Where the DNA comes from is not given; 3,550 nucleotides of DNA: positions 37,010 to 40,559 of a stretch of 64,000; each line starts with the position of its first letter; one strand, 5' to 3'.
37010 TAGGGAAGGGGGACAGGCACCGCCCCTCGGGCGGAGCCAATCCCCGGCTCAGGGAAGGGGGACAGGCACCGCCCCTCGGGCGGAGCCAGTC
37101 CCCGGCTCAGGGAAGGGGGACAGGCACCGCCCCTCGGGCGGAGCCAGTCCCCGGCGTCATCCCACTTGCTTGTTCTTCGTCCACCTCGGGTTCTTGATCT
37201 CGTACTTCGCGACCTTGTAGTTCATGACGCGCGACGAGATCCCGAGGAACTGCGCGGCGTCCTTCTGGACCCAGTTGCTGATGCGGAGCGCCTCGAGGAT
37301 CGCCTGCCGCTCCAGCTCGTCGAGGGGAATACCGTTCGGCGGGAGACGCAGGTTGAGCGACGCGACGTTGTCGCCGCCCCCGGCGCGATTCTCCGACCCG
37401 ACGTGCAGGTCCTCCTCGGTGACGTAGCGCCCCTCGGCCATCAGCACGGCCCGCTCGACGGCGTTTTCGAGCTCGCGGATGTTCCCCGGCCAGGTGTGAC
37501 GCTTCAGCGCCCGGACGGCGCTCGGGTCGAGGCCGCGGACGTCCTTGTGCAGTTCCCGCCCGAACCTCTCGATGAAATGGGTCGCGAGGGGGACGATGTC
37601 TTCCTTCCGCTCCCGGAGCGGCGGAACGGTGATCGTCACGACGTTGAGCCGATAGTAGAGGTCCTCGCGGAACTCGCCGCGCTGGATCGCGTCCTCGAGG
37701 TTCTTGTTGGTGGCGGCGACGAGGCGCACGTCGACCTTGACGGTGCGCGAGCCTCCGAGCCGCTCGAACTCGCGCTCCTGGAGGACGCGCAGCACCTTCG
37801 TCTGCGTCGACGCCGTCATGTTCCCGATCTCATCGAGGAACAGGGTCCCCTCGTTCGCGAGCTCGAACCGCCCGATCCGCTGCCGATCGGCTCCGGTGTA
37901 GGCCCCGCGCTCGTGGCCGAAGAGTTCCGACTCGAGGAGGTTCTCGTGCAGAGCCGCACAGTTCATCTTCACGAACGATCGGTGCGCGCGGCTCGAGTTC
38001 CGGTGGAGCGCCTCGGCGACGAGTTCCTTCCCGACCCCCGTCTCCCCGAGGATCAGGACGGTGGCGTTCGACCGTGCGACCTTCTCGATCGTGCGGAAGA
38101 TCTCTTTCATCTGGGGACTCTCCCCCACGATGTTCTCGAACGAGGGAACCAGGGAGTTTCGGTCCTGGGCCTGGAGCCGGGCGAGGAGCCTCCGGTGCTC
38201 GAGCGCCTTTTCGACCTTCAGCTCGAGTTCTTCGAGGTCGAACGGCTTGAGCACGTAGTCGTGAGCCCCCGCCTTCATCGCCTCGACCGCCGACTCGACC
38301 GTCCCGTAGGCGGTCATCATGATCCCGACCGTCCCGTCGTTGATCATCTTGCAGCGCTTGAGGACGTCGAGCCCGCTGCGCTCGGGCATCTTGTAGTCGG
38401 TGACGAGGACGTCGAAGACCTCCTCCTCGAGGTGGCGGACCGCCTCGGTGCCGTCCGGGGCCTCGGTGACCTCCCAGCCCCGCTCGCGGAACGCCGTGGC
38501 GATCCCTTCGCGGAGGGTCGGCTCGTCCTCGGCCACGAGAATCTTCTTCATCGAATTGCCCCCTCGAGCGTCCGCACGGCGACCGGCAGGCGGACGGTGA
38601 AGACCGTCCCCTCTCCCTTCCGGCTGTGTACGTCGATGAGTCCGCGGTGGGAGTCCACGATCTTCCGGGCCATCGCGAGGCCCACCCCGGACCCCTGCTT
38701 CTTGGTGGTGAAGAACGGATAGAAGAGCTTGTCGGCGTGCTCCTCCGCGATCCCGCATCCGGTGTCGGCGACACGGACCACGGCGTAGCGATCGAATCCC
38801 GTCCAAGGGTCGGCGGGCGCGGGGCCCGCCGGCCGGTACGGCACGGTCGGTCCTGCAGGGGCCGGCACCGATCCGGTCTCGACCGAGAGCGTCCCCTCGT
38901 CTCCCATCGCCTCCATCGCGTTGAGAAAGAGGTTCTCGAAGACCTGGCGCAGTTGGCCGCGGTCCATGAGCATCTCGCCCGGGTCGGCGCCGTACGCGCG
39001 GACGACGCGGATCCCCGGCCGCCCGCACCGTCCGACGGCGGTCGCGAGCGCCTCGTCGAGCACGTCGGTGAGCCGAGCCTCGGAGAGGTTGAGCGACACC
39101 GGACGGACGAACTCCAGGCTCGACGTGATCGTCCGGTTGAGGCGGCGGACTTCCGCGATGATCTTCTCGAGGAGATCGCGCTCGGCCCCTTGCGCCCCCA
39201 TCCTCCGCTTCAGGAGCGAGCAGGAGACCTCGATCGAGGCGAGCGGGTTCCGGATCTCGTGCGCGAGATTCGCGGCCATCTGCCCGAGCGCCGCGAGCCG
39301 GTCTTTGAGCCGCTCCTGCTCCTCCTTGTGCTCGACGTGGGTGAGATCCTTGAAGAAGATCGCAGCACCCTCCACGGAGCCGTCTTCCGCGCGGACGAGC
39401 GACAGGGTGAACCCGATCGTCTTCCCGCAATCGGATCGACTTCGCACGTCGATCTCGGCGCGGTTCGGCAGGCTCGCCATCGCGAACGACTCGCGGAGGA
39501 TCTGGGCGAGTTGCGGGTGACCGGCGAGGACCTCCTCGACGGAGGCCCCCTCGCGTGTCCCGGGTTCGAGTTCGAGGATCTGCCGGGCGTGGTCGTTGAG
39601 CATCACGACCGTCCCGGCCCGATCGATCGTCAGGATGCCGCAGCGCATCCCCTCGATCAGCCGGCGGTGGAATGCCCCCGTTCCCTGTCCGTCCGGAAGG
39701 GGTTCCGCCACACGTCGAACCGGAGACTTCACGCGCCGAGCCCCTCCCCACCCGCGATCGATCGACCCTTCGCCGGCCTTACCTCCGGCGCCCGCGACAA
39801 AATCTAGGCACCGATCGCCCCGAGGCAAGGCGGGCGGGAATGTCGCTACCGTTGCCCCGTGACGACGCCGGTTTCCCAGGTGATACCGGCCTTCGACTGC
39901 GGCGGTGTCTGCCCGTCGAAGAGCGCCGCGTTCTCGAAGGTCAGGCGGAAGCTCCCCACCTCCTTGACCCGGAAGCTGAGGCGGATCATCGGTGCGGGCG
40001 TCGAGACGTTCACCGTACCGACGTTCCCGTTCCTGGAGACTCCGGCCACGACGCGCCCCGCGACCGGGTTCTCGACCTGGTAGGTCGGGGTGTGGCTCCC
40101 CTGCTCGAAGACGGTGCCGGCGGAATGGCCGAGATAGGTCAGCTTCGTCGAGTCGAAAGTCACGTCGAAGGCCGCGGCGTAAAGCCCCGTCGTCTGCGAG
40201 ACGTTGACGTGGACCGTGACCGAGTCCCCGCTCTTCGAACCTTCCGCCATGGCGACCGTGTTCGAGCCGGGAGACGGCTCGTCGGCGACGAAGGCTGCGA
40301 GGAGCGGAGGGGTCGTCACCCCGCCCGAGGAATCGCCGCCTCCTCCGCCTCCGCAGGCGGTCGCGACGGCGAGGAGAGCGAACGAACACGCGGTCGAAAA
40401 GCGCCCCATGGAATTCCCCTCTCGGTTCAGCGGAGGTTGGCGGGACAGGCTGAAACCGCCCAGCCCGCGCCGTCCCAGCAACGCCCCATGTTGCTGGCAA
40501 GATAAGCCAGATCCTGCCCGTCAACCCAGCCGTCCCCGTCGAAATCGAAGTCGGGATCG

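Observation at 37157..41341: Cohesin-dockerin pair co-transcribed with a two-component sigma-54 system: a candidate non-cellulosomal surface assembly and signalling module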

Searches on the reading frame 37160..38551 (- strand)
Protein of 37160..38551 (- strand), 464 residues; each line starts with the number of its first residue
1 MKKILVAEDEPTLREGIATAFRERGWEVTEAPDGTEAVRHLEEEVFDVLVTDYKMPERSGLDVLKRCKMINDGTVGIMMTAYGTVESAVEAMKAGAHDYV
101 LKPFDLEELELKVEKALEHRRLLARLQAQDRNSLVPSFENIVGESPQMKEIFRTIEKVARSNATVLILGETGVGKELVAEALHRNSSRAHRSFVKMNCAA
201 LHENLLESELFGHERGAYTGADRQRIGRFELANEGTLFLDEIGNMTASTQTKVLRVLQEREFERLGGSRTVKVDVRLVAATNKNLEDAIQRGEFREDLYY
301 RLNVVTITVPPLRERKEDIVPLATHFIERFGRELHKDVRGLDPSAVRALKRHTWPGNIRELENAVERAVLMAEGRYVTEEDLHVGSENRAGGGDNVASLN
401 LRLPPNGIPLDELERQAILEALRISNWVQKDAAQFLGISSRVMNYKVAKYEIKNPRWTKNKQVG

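Call 3: search_protein_families(library=pfam, max_evalue=1, proteins=[window:37160-38551:-])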
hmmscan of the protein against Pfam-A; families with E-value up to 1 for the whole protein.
seq(464 aa): 18 families
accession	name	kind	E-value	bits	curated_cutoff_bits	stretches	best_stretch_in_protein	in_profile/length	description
PF00158.32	Sigma54_activat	-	2.9e-74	248.8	20.2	1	141-307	1-167/168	Sigma-54 interaction domain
PF00072.30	Response_reg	-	4.7e-28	98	30.2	1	4-113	1-110/111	Response regulator receiver domain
PF25601.1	AAA_lid_14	-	6.1e-26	90.5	27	1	313-383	1-71/87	AAA+ ATPase lid domain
PF14532.12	Sigma54_activ_2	-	2.1e-25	90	25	1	142-312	1-138/138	Sigma-54 interaction domain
PF02954.25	HTH_8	-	1.5e-09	37.9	22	1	410-450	2-42/42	Bacterial regulatory protein, Fis family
PF07728.20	AAA_5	-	3.6e-08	33.9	22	1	165-284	2-124/139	AAA domain (dynein-related subfamily)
PF00004.35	AAA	-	2.4e-06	28.5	21.2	1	165-298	1-127/131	ATPase family associated with various cellular activities (AAA)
PF07724.20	AAA_2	-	1.7e-05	25.4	27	1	162-289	3-131/166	AAA domain (Cdc48 subfamily)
PF13191.12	AAA_16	-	3.1e-05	25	32.6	1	142-201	3-63/167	AAA ATPase domain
PF01078.27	Mg_chelatase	-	0.00072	19.5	20.3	1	162-282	22-157/207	Magnesium chelatase, subunit ChlI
PF20720.3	nSTAND3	-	0.00096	19.3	27.2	1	150-197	5-52/155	Novel STAND NTPase 3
PF12775.13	AAA_7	-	0.014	15.4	25.8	1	150-201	21-72/181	P-loop containing dynein motor region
PF20030.5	bpMoxR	-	0.022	14.3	27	1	236-287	100-150/205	MoxR domain in the MoxR-vWA-beta-propeller ternary systems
PF13401.12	AAA_22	-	0.045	14.5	27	1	164-201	7-44/130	AAA domain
PF01695.23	IstB_IS21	-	0.08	12.9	24.1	1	152-259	83-181/238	IstB-like ATP binding protein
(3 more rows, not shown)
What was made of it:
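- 37157..38551 (-): NtrC-type response regulator (REC, sigma-54 AAA+ with a GAYTGA loop, HTH_8). Its start overlaps the HK stop codon (ATGA). Sigma54_activat scores 248.8 bits (call 3).
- Checked: RR, 37157-38551: REC, sigma-54 AAA+ and HTH_8 domains (call 3).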

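Call 4: search_protein_families(library=ncbifam, max_evalue=1, proteins=[window:37160-38551:-])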
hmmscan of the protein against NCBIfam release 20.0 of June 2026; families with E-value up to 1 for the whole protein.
seq(464 aa): 121 families (the best 25 are shown)
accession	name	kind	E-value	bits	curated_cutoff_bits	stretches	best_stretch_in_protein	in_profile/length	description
NF008469.0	PRK11361.1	equivalog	3.8e-147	490.7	714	1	2-453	5-457/461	acetoacetate metabolism transcriptional regulator AtoC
TIGR01818.1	ntrC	equivalog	2e-132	442.3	558.6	1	4-383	1-378/463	nitrogen regulation protein NR(I)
TIGR01817.1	nifA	equivalog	7.4e-125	417.7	528.85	1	116-453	174-530/534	nif-specific transcriptional activator NifA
NF007689.0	PRK10365.1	equivalog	1.9e-123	412.5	760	1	4-447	8-439/441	sigma-54-dependent response regulator transcription factor ZraR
TIGR02915.1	PEP_resp_reg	equivalog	1.3e-121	406.5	502.6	1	4-453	1-445/445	PEP-CTERM-box response regulator transcription factor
NF008176.1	PRK10923.1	equivalog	1.6e-112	376.5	620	1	3-383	5-382/469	nitrogen regulation protein NR(I)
NF041946.1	LuxO_transreg_Vib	equivalog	2.2e-107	359.7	800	1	27-382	22-376/463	quorum-sensing sigma-54 dependent transcriptional regulator LuxO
NF038308.1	RNA_repair_RtcR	equivalog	1.1e-106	357.8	650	1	75-453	114-519/530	RNA repair transcriptional activator RtcR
NF051870.1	NAssimRespRegNtrX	equivalog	2.3e-104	349.8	600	1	1-388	1-384/452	nitrogen assimilation response regulator NtrX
NF050807.1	TransRegFlbDCaul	equivalog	3.6e-103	345.8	750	1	12-451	12-439/454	sigma-54-dependent transcriptional regulator FlbD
NF049963.1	RespRegFlgRCampy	domain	5.9e-103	345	750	1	4-452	3-429/429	fla regulon two-component system response regulator FlgR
NF041552.1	TF_PrdR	equivalog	9.4e-102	341.2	795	1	106-451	237-577/577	sigma-54 dependent transcriptional regulator PrdR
NF003451.0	PRK05022.1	equivalog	5.8e-101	338.7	476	1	116-378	167-429/512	nitric oxide reductase transcriptional regulator NorR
NF011695.0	PRK15115.1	equivalog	1.2e-97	327.5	763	1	3-377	8-373/445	two-component system response regulator GlrR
NF011958.0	PRK15429.1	equivalog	6.9e-94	315.8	830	1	132-378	372-618/692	formate hydrogenlyase transcriptional activator FlhA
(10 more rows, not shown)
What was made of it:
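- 37157..38551 (-): It falls below the cut-offs of every named NCBIfam equivalog (call 4).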

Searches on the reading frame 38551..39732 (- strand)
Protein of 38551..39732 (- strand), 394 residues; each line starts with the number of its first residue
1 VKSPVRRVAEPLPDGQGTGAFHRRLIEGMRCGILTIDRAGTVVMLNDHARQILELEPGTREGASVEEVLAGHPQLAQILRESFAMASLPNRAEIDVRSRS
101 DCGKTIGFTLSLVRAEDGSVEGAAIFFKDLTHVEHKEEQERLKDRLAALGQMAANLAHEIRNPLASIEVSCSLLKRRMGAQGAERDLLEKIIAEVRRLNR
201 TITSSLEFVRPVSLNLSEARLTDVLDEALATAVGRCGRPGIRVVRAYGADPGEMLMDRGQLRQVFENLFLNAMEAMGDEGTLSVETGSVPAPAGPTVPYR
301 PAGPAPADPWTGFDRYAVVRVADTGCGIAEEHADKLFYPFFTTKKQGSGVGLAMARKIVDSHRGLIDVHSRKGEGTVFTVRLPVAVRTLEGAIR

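Call 3: search_protein_families(library=pfam, max_evalue=1, proteins=[window:38551-39732:-])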
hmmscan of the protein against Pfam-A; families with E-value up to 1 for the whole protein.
seq(394 aa): 10 families
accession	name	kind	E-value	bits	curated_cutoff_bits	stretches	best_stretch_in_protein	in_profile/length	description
PF02518.31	HATPase_c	-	2.4e-22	79.9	26.4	1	257-385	2-110/111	Histidine kinase-, DNA gyrase B-, and HSP90-like ATPase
PF00512.31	HisKA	-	6.7e-14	52.1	26.9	1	149-210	2-62/66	His Kinase A (phospho-acceptor) domain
PF00989.32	PAS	-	1.2e-05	25.7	22.6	1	23-129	4-112/113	PAS fold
PF08448.16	PAS_4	-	1.3e-05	25.8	23.1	1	29-132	4-107/110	PAS fold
PF13188.13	PAS_8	-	0.00023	21.4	21.8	1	21-77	2-55/65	PAS domain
PF13426.13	PAS_9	-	0.00033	21.3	27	1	31-131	2-102/103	PAS domain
PF12860.13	PAS_7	-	0.0054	17.3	27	1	26-71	1-47/115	PAS fold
PF13581.12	HATPase_c_2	-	0.0099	16.3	27.4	1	310-381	60-126/127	Histidine kinase-like ATPase domain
PF13596.12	PAS_10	-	0.051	14.7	22.1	1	25-131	4-106/106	PAS domain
PF24820.1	Diguanyl_cycl_sensor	-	0.27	11.7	28.1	1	25-63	1-39/109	Diguanylate cyclase-like sensor domain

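Call 4: search_protein_families(library=ncbifam, max_evalue=1, proteins=[window:38551-39732:-])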
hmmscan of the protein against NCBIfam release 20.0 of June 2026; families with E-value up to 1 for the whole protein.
seq(394 aa): 83 families (the best 25 are shown)
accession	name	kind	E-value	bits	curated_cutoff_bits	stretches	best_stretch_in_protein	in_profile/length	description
NF008468.0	PRK11360.1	equivalog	3.4e-76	256.9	646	2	21-289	269-535/616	two-component system sensor histidine kinase AtoS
NF007688.0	PRK10364.1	equivalog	1.2e-53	182.5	479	2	137-286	226-377/460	two-component system sensor histidine kinase ZraS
NF010411.0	PRK13837.1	equivalog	1.2e-37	129.4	647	1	140-386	439-677/828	two-component system VirA-like sensor kinase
NF046020.1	HisKinCckABruc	equivalog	1.2e-36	126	1000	1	27-387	353-710/868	cell cycle histidine kinase CckA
NF046044.1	PnpS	equivalog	3.7e-35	121.7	400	1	23-383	58-390/390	two-component system histidine kinase PnpS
NF052574.1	HisKinEspCMyxo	equivalog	8.8e-33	113.4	1200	2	316-386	567-639/785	serine histidine kinase EspC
NF046026.1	HisKinCckACaul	equivalog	1.7e-29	102.5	1000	1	121-388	274-536/678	cell cycle histidine kinase CckA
NF033092.0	HK_WalK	equivalog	3.2e-28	98.7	725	2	26-285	264-513/594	cell wall metabolism sensor histidine kinase WalK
NF038348.1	T2SS_HK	subfamily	4.7e-28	97.9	450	3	317-384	504-573/574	histidine kinase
NF053867.1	SprKinKinDBac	equivalog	9.7e-28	96.9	775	2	315-385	428-498/500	sporulation kinase KinD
NF041777.1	sens_FixL_Rhizob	equivalog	3e-27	95.4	850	2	318-386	415-483/485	sensor protein FixL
NF047496.1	HK_LIC11548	equivalog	2.4e-25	89.3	750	1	132-384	343-589/589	LIC_11548 family sensor histidine kinase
TIGR02966.1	phoR_proteo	equivalog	6.7e-24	84.5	334.2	1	25-382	11-333/333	phosphate regulon sensor histidine kinase PhoR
NF008293.1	PRK11073.1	equivalog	8.8e-24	84.4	240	2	317-384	281-347/349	nitrogen regulation protein NR(II)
TIGR02916.1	PEP_his_kin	equivalog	2e-23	82.8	300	2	316-383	611-679/679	XrtA/PEP-CTERM system histidine kinase PrsK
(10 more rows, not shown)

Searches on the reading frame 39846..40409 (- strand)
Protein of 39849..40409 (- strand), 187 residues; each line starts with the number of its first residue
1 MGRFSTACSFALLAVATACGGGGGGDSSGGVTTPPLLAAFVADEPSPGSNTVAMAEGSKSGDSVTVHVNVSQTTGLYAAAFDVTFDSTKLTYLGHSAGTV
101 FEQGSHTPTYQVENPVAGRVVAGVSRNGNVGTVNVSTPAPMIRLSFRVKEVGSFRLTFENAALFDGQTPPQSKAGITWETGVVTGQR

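Call 3: search_protein_families(library=pfam, max_evalue=1, proteins=[window:39849-40409:-])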
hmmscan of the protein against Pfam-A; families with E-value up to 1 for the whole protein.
seq(187 aa): 2 families
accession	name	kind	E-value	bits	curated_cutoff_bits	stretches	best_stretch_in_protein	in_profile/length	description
PF00963.24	Cohesin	-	1.1e-09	39.1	24.1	1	52-160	5-116/139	Cohesin domain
PF25099.1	GOLD_PATL1_C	-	0.2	11.9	34.5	1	138-161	57-80/85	Patellin-1-like, C-terminal GOLD domain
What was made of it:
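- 39846..40409 (-): Gene B, a cohesin lipoprotein of 187 aa. Lipobox Cys19 (40355-40353) is followed by a Gly-rich linker and a cohesin module at aa 35-187 (40307-39849). Pfam Cohesin scores 39.1 bits against GA 24.1 (call 3).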

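Call 4: search_protein_families(library=ncbifam, max_evalue=1, proteins=[window:39849-40409:-])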
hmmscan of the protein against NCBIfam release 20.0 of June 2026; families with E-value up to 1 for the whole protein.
seq(187 aa): 1 family
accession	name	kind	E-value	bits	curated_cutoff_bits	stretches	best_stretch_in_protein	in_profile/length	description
TIGR01644.1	phage_P2_V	subfamily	0.02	14.5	46.75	1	45-175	52-171/192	phage baseplate assembly protein V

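Call 10: find_homologous_proteins(query=window:39849-40409:-)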
Query seq(187 aa) (187 aa): 16 proteins with E <= 0.001 among 830 candidates.
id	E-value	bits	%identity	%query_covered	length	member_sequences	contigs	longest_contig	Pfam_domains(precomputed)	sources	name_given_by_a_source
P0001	5.9e-105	367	93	100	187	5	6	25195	PF00963.25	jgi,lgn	jgi:hypothetical protein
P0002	5.7e-99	348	86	100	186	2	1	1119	PF00963.25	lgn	-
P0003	3.0e-86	306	74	100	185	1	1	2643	PF00963.25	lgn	-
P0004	3.5e-85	303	76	99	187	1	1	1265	PF00963.25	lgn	-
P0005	1.5e-84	301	74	100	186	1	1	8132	PF00963.25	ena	-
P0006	2.8e-84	300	74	100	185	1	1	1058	PF00963.25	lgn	-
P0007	6.7e-72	259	67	99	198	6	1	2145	PF00963.25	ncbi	-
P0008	8.6e-64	233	79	76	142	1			PF00963.25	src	-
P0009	1.9e-54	203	61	81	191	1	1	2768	PF00963.25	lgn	-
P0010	1.2e-53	200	60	81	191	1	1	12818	PF00963.25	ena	-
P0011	1.9e-53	199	61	81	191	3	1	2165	PF00963.25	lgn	-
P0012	8.8e-50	187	58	81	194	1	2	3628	PF00963.25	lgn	-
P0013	3.7e-46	176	53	81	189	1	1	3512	PF00963.25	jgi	jgi:hypothetical protein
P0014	2.3e-38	150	46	99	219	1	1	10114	PF00963.25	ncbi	-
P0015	1.3e-37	148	47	93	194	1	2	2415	PF00963.25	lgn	-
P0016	1.9e-37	147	59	71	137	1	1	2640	PF00963.25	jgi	jgi:hypothetical protein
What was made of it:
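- On Cohesin (PF00963): All 16 close homologues carry PF00963 (call 10).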

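Call 50: predict_structure(alignment_id=A4)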
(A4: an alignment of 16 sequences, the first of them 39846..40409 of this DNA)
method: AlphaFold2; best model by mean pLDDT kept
length: 187 residues; sequences in the alignment: 16
mean_pLDDT: 82.5   pTM: 0.74
mean pLDDT of the five models: 82.5, 81.6, 63.8, 56.0, 32.4
residues with pLDDT >= 90: 109; 70-90: 37; 50-70: 12; < 50: 29
segments of 3 or more residues with pLDDT < 50: 1-29
pLDDT, mean of each block of 10 residues (from residue 1): 41 39 42 83 91 96 96 91 97 91 68 94 81 87 96 97 90 94 96
secondary structure, 60 per line:
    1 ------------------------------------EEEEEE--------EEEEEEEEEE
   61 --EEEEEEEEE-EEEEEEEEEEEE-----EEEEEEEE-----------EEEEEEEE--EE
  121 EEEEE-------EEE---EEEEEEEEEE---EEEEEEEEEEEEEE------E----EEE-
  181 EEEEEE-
elements in order: E37-42 E51-60 E63-71 E73-84 E90-97 E109-116 E119-125 E133-135 E139-148 E152-165 E177-179 E181-186
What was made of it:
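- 39846..40409 (-): The AF2 model has mean pLDDT 82.5 (call 50).
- On Cohesin (PF00963): The AF2 model has pLDDT 82.5, and above 90 over most of aa 30-187 (call 50).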

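Call 52: fold_search(model_id=the predicted structure, library=pdb)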
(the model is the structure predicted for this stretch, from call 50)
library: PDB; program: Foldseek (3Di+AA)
matches with E <= 10: 1147; with E <= 0.001: 67
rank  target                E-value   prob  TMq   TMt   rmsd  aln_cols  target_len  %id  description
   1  6kge_A                2.8e-06  1.00  0.55  0.70   3.7       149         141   17  Crystal structure of CaDoc0917(R16D)-CaCohA2 complex at pH 5.5 (released 2020-07-08)
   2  2xdh                  4.6e-06  1.00  0.49  0.64   3.9       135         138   17  Non-cellulosomal cohesin from the hyperthermophilic archaeon Archaeoglobus fulgidus (released 2010-05-26)
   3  5nrk_A                5.3e-06  1.00  0.52  0.65   4.3       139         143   22  Crystal structure of the sixth cohesin from Acetivibrio cellulolyticus' scaffoldin B in complex with Cel5 dockerin S15 (released 2018-01-31)
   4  2vn6_A                5.6e-06  1.00  0.52  0.62   4.1       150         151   22  The Clostridium cellulolyticum dockerin displays a dual binding mode for its cohesin partner (released 2008-05-13)
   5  6kgd_A                5.9e-06  1.00  0.57  0.71   3.6       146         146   17  Crystal structure of CaDoc0917(R49D)-CaCohA2 complex at pH 8.0 (released 2020-07-08)
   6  2jh2_C                7.2e-06  1.00  0.53  0.73   3.7       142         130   13  X-ray crystal structure of a cohesin-like module from Clostridium perfringens (released 2007-11-06)
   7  1g1k_A                7.6e-06  1.00  0.54  0.69   3.9       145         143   21  COHESIN MODULE FROM THE CELLULOSOME OF CLOSTRIDIUM CELLULOLYTICUM (released 2000-11-22)
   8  5nrm_A                7.9e-06  1.00  0.51  0.66   9.6       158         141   20  Crystal structure of the sixth cohesin from Acetivibrio cellulolyticus' scaffoldin B in complex with Cel5 dockerin S51 (released 2018-01-31)
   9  2jh2_A                9.2e-06  1.00  0.52  0.70   3.6       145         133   12  X-ray crystal structure of a cohesin-like module from Clostridium perfringens (released 2007-11-06)
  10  2vn5_C                1.1e-05  1.00  0.55  0.67   4.9       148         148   18  The Clostridium cellulolyticum dockerin displays a dual binding mode for its cohesin partner (released 2008-05-20)
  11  2jh2_B                1.1e-05  1.00  0.53  0.70   3.7       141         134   13  X-ray crystal structure of a cohesin-like module from Clostridium perfringens (released 2007-11-06)
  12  6kgc_A                1.1e-05  1.00  0.53  0.67   3.7       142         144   15  Crystal structure of CaDoc0917(R49D)-CaCohA2 complex at pH 5.4 (released 2020-07-08)
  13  2vn5_A                1.1e-05  1.00  0.55  0.70   3.7       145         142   19  The Clostridium cellulolyticum dockerin displays a dual binding mode for its cohesin partner (released 2008-05-20)
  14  6kgf_C                1.3e-05  1.00  0.52  0.64   3.3       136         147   17  Crystal structure of CaDoc0917(R16D)-CaCohA2 complex at pH 8.2 (released 2020-07-08)
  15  6kgf_A                1.5e-05  1.00  0.50  0.63   4.0       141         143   18  Crystal structure of CaDoc0917(R16D)-CaCohA2 complex at pH 8.2 (released 2020-07-08)
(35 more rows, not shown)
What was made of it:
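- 39846..40409 (-): All of its top-50 PDB matches are cohesins (call 52).
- On Cohesin (PF00963): All top-50 Foldseek PDB hits are cohesins of types I, II and III or non-cellulosomal ones, with probability 1.00 and target-normalised TM-scores up to 0.73 (call 52).
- Closest known: Non-cellulosomal cohesin-dockerin pairs: Archaeoglobus fulgidus. Same: These cohesins rank 2, 6, 9, 11, 28 and 32 among the structural matches of B (call 52).
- Closest known: Cellulosome anchoring scaffoldins. Same: These structures appear among B's matches (call 52).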
